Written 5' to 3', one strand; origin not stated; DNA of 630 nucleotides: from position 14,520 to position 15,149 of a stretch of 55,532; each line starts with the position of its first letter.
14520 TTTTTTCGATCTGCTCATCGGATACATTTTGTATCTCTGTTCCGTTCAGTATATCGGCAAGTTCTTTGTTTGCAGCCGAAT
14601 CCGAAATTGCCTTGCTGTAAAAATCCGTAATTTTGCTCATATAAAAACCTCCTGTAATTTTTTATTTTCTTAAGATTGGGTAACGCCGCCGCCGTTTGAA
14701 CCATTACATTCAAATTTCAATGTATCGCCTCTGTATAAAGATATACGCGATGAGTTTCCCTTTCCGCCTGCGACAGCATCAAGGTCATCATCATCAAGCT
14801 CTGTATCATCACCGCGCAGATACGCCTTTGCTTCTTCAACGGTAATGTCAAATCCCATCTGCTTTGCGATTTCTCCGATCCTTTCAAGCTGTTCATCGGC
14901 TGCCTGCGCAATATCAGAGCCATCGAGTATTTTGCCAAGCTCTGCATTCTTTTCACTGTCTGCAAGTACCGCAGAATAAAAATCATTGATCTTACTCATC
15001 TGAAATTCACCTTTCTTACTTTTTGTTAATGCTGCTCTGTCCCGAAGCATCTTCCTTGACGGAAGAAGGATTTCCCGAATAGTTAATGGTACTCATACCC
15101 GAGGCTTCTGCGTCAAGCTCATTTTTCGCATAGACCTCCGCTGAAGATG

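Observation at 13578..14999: Four paralogous precursors: conserved 79-aa Nif11 leader, hypervariable cores that all begin with Lys and carry exactly one Cys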

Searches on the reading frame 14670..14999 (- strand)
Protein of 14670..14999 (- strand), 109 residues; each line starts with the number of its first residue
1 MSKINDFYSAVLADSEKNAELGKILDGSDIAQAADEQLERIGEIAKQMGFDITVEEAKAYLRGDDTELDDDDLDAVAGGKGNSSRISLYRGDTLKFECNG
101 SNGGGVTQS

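Call 5: search_protein_families(library=pfam, proteins=[window:14670-14999:-], max_evalue=0.01)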
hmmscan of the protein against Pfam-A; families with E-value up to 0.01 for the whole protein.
window:14670-14999:- (109 aa): 1 family
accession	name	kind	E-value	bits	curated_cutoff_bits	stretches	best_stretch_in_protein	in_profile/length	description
PF07862.16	Nif11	-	0.00063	20.4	23.8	0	6-56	8-47/48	Nif11 domain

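Call 6: search_protein_families(library=ncbifam, proteins=[window:14670-14999:-], max_evalue=0.01)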
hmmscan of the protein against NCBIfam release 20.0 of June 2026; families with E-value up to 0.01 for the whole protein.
window:14670-14999:- (109 aa): 1 family
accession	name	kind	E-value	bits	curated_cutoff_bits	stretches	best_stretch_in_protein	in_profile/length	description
TIGR03798.1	leader_Nif11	subfamily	1.3e-07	31.7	32.3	1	33-79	25-68/68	Nif11-like leader peptide family RiPP precursor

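Call 12: find_homologous_proteins(query=A1, max_evalue=0.001)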
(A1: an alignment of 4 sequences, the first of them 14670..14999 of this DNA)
Query A1 (4 sequences) (109 aa, profile of the alignment): 103 proteins with E <= 0.001 among 749 candidates.
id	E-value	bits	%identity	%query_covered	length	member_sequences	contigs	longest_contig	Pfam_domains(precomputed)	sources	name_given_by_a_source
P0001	1.6e-48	181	54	82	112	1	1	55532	-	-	-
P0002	6.0e-47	176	45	75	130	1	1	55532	-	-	-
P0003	3.8e-42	161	100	100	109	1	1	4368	-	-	-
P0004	6.3e-42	160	100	100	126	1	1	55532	-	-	-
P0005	4.3e-41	157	55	82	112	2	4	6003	-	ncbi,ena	-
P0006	8.2e-41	156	56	79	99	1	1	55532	-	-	-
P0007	1.1e-40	156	53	82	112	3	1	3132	-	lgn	-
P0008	2.9e-40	154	57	77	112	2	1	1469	-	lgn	-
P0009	2.7e-37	145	61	97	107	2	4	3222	-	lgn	-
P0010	8.3e-37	143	57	83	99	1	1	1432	-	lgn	-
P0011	2.6e-36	142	61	77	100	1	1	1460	-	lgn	-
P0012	2.7e-36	142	60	76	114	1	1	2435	-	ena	-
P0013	3.4e-36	141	52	82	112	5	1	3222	-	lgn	-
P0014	5.0e-36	141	55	83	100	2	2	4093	-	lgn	-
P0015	5.0e-36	141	57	76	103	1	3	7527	-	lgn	-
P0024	3.5e-35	138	63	75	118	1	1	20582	-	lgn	-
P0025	6.0e-35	137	57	77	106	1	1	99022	-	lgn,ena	-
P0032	2.4e-34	135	55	86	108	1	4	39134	-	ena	-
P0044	2.8e-33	132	61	71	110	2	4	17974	-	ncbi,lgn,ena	-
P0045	4.5e-33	131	56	75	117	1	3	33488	-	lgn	-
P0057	7.1e-32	127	59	75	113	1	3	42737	-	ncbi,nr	ncbi:MAG: hypothetical protein NC253_02325 [Ruminococcus sp.]|nr:hypothetical protein [Ruminococcus 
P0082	2.5e-28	116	48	83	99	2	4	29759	-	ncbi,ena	-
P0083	3.8e-28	115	50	79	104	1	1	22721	-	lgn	-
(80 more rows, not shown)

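Call 16: find_encoding_contigs(protein=P0025, flank=10000, max_places=2)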
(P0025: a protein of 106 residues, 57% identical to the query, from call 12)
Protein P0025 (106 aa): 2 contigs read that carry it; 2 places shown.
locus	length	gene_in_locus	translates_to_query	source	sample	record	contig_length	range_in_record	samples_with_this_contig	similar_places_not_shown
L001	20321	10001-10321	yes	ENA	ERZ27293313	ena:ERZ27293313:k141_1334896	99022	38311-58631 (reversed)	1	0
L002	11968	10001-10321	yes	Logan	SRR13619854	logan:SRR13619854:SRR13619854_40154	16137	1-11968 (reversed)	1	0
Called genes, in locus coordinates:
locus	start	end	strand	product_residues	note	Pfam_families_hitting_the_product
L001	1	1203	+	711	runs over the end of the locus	PF02743:dCache_1, PF22673:MCP-like_PDC_1, PF17201:Cache_3-Cache_2, PF00672:HAMP, PF07228:SpoIIE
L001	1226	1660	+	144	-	PF13581:HATPase_c_2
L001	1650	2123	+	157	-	-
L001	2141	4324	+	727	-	PF03412:Peptidase_C39, PF12385:Peptidase_C70 (weak), PF13529:Peptidase_C39_2, PF00664:ABC_membrane, PF02463:SMC_N (faint), PF00005:ABC_tran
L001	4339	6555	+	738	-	PF02463:SMC_N (faint), PF00664:ABC_membrane, PF00005:ABC_tran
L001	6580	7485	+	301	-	PF00583:Acetyltransf_1 (faint)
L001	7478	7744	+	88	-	PF00550:PP-binding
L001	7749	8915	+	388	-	PF00109:ketoacyl-synt, PF02801:Ketoacyl-synt_C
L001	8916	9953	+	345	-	PF00109:ketoacyl-synt (faint)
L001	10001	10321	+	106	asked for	-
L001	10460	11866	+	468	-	PF13353:Fer4_12 (weak), PF04055:Radical_SAM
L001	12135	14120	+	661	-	PF00270:DEAD (faint), PF04851:ResIII, PF17757:UvrB_inter, PF27431:UvrB_3rd, PF00271:Helicase_C, PF12344:UvrB, PF02151:UVR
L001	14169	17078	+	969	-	PF00005:ABC_tran (faint), PF02463:SMC_N (faint), PF03193:RsgA_GTPase (faint), PF13191:AAA_16 (faint), PF13555:AAA_29 (faint), PF20703:nSTAND1 (faint), PF17760:UvrA_inter, PF17755:UvrA_DNA-bind, +1 more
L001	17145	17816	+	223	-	PF03808:Glyco_tran_WecG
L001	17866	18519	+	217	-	PF17836:PglD_N, PF25087:GMPPB_C (faint), PF00132:Hexapep (weak), PF14602:Hexapep_2 (weak)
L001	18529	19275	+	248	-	PF00106:adh_short, PF08659:KR, PF23441:SDR (weak), PF13561:adh_short_C2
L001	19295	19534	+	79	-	-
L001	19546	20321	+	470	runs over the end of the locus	PF00501:AMP-binding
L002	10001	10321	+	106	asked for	-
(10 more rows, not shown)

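Call 17: find_encoding_contigs(protein=P0057, flank=10000, max_places=2)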
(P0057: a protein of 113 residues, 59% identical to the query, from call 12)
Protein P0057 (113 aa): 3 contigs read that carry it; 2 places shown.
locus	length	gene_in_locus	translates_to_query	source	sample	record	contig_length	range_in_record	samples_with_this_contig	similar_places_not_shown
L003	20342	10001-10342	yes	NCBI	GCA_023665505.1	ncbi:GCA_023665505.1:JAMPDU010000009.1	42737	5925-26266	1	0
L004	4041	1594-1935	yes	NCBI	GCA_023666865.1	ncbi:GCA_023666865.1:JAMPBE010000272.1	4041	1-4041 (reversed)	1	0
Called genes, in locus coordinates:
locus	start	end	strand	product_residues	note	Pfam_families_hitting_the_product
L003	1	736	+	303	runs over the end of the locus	-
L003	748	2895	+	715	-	PF03412:Peptidase_C39, PF13529:Peptidase_C39_2 (weak), PF00664:ABC_membrane, PF00005:ABC_tran, PF02463:SMC_N (faint)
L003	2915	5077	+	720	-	PF00664:ABC_membrane, PF00005:ABC_tran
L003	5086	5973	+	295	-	PF00583:Acetyltransf_1 (faint)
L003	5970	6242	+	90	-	PF00550:PP-binding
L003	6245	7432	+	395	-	PF00109:ketoacyl-synt, PF02801:Ketoacyl-synt_C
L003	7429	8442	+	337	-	-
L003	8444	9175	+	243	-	PF00106:adh_short, PF08659:KR, PF23441:SDR (faint), PF13561:adh_short_C2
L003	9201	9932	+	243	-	PF10988:DUF2807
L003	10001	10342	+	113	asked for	-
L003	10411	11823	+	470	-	PF13353:Fer4_12 (weak), PF04055:Radical_SAM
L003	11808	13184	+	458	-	PF04055:Radical_SAM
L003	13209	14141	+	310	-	PF09924:LPG_synthase_C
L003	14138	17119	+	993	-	PF07690:MFS_1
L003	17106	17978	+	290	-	-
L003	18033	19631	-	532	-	PF00989:PAS (faint), PF08448:PAS_4 (faint), PF00990:GGDEF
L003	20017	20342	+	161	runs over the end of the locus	PF01966:HD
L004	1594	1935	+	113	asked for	-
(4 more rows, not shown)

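Call 27: find_encoding_contigs(protein=P0032, flank=10000, max_places=1)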
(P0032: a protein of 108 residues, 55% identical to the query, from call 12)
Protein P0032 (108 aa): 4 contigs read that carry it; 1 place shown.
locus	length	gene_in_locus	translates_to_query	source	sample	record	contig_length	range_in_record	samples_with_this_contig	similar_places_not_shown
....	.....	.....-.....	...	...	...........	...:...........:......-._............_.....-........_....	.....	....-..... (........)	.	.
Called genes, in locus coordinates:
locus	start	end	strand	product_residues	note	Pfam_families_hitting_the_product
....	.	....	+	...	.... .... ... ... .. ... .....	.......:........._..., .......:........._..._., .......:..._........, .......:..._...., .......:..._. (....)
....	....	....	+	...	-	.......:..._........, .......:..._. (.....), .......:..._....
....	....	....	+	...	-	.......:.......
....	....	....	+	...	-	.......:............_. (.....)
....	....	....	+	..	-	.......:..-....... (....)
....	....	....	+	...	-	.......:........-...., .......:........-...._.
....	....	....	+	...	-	-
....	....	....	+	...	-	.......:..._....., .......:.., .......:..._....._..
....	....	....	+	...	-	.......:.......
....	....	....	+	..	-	-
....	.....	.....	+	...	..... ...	-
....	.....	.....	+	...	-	-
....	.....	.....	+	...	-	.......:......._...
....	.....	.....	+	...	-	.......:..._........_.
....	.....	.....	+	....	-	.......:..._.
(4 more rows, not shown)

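Call 28: find_encoding_contigs(protein=P0045, flank=10000, max_places=1)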
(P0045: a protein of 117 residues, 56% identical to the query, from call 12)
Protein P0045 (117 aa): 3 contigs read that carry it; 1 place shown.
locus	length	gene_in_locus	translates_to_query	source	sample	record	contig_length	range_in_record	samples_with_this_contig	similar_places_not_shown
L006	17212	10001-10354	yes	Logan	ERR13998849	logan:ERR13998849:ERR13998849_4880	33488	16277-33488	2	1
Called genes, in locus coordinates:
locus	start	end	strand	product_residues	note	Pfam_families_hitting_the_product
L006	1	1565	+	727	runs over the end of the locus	PF03412:Peptidase_C39, PF12385:Peptidase_C70 (weak), PF13529:Peptidase_C39_2 (faint), PF00664:ABC_membrane, PF00005:ABC_tran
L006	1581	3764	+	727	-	PF02463:SMC_N (faint), PF00664:ABC_membrane, PF00005:ABC_tran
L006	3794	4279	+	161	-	PF04542:Sigma70_r2, PF08281:Sigma70_r4_2, PF04545:Sigma70_r4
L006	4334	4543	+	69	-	-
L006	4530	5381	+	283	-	PF22541:DUF7005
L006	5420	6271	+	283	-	-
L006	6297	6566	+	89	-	PF00550:PP-binding (weak)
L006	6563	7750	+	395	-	PF00109:ketoacyl-synt, PF02801:Ketoacyl-synt_C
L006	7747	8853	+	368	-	-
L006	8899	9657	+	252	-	PF10988:DUF2807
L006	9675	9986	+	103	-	-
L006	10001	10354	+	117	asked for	-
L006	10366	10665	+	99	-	-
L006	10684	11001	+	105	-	-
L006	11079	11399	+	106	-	-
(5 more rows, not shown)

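Call 41: find_related_loci(query=A3, collection=metagenome_contigs, flank=10000)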
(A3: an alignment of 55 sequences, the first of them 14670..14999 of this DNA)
Query A3 (109 aa) in metagenome_contigs; peptide patterns used: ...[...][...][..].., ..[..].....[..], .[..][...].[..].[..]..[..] (x = any residue, [..] = any of these).
600 stretches matched a pattern (row limit reached: there are more); 21 encode a relative of the query (tblastn E <= 1e-3); 21 distinct loci.
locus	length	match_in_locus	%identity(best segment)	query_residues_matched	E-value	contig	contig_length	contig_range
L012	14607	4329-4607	54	1-95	1e-25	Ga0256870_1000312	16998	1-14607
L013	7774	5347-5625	53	1-95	2e-25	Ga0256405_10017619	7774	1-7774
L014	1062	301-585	49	1-107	4e-24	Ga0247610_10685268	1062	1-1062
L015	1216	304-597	38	1-108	1e-18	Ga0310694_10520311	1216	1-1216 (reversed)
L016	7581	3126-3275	54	38-86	3e-12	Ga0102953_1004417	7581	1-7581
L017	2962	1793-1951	53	31-82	5e-12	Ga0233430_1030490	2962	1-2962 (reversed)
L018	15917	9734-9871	57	41-85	2e-11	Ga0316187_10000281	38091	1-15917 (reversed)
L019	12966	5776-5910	51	41-84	4e-10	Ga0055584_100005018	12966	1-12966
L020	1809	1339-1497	51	31-82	1e-9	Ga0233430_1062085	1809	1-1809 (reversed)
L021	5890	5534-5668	51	38-81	1e-9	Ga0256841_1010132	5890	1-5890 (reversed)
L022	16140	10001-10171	42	38-93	3e-9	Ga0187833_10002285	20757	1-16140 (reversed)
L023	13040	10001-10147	47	38-85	4e-9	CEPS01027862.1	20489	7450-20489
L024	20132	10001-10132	52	41-83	9e-9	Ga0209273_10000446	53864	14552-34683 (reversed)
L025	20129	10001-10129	49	41-82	2e-8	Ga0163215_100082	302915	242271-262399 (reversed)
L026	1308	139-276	43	44-88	4e-7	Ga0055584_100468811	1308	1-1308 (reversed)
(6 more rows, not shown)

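Call 42: find_encoding_contigs(protein=P0044, flank=10000, max_places=1)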
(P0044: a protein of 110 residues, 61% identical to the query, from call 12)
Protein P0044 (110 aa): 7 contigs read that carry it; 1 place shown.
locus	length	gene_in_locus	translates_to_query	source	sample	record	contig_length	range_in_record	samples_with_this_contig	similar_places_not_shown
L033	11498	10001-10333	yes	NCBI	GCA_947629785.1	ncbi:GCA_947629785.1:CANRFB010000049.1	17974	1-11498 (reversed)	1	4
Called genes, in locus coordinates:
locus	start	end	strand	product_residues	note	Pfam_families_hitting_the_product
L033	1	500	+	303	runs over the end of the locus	PF00364:Biotin_lipoyl (faint)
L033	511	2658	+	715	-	PF03412:Peptidase_C39, PF13529:Peptidase_C39_2, PF00664:ABC_membrane, PF00005:ABC_tran, PF02463:SMC_N (faint)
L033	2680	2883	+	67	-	-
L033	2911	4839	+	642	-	PF00664:ABC_membrane, PF02463:SMC_N (faint), PF00005:ABC_tran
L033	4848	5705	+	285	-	PF22541:DUF7005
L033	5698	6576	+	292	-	-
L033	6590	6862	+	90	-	PF00550:PP-binding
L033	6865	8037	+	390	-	PF00109:ketoacyl-synt, PF02801:Ketoacyl-synt_C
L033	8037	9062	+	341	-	-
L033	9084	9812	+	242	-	PF00106:adh_short, PF08659:KR, PF13561:adh_short_C2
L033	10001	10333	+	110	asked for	-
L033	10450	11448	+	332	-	PF13353:Fer4_12 (weak), PF04055:Radical_SAM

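Call 43: find_encoding_contigs(protein=P0082, flank=10000, max_places=1)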
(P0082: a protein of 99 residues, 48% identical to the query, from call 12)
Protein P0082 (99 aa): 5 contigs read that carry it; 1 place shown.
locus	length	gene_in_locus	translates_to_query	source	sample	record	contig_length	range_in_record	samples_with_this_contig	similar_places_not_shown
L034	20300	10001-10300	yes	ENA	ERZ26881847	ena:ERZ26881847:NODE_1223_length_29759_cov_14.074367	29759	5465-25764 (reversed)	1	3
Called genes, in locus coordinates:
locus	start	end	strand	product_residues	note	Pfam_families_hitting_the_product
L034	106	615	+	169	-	-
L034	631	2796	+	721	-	PF03412:Peptidase_C39, PF13529:Peptidase_C39_2 (weak), PF00664:ABC_membrane, PF00005:ABC_tran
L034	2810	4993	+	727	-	PF02463:SMC_N (faint), PF00664:ABC_membrane, PF00005:ABC_tran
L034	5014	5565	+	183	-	PF22541:DUF7005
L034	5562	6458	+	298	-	PF00583:Acetyltransf_1 (faint), PF13508:Acetyltransf_7 (faint)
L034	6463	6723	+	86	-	PF00550:PP-binding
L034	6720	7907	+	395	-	PF00109:ketoacyl-synt, PF02801:Ketoacyl-synt_C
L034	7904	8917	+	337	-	-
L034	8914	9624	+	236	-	PF10988:DUF2807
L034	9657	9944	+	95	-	-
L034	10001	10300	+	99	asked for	-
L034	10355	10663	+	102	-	-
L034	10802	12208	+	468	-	PF13353:Fer4_12 (weak), PF04055:Radical_SAM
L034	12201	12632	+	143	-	PF22817:ApeP-like, PF07977:FabA, PF22818:ApeI-like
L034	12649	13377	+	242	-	PF00106:adh_short, PF08659:KR, PF01370:Epimerase, PF13561:adh_short_C2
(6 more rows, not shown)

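Call 44: find_encoding_contigs(protein=P0083, flank=10000, max_places=1)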
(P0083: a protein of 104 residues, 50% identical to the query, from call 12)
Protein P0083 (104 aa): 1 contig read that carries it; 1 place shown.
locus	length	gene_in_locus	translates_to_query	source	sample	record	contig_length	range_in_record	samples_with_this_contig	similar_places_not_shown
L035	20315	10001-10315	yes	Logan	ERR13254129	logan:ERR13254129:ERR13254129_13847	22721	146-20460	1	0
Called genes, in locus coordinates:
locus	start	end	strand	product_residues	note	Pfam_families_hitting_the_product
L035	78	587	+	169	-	-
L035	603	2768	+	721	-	PF03412:Peptidase_C39, PF13529:Peptidase_C39_2 (weak), PF00664:ABC_membrane, PF00005:ABC_tran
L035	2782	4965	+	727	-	PF02463:SMC_N (faint), PF00664:ABC_membrane, PF00005:ABC_tran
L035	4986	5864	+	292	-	PF22541:DUF7005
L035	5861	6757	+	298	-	PF00583:Acetyltransf_1 (faint), PF13508:Acetyltransf_7 (faint)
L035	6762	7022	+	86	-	PF00550:PP-binding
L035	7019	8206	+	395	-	PF00109:ketoacyl-synt, PF02801:Ketoacyl-synt_C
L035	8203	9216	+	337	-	-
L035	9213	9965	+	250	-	PF10988:DUF2807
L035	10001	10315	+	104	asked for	-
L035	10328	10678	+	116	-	PF07862:Nif11 (weak)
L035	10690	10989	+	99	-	-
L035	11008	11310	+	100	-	-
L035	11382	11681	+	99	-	-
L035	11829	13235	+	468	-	PF13353:Fer4_12 (weak), PF04055:Radical_SAM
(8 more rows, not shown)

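Call 45: find_encoding_contigs(protein=P0024, flank=10000, max_places=1)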
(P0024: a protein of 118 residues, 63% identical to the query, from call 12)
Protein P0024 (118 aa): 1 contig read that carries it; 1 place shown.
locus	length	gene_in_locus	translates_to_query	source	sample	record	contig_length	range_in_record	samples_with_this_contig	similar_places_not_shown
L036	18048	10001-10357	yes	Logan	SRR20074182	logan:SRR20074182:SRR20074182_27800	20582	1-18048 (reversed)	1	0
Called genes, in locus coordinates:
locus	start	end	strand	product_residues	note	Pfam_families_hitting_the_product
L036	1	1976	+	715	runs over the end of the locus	PF03412:Peptidase_C39, PF13529:Peptidase_C39_2 (weak), PF00664:ABC_membrane, PF00005:ABC_tran, PF02463:SMC_N (faint)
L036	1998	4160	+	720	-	PF00664:ABC_membrane, PF00005:ABC_tran, PF02463:SMC_N (faint)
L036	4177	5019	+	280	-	PF22541:DUF7005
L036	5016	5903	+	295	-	PF00583:Acetyltransf_1 (faint)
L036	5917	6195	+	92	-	PF00550:PP-binding (weak)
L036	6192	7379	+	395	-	PF00109:ketoacyl-synt, PF02801:Ketoacyl-synt_C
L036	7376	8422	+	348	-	-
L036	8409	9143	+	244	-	PF00106:adh_short, PF08659:KR, PF23441:SDR (weak), PF13561:adh_short_C2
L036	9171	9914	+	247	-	PF10988:DUF2807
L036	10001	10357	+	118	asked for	-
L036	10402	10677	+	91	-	-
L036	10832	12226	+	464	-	PF13353:Fer4_12 (weak), PF04055:Radical_SAM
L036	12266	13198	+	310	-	PF09924:LPG_synthase_C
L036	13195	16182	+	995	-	PF07690:MFS_1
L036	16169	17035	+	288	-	-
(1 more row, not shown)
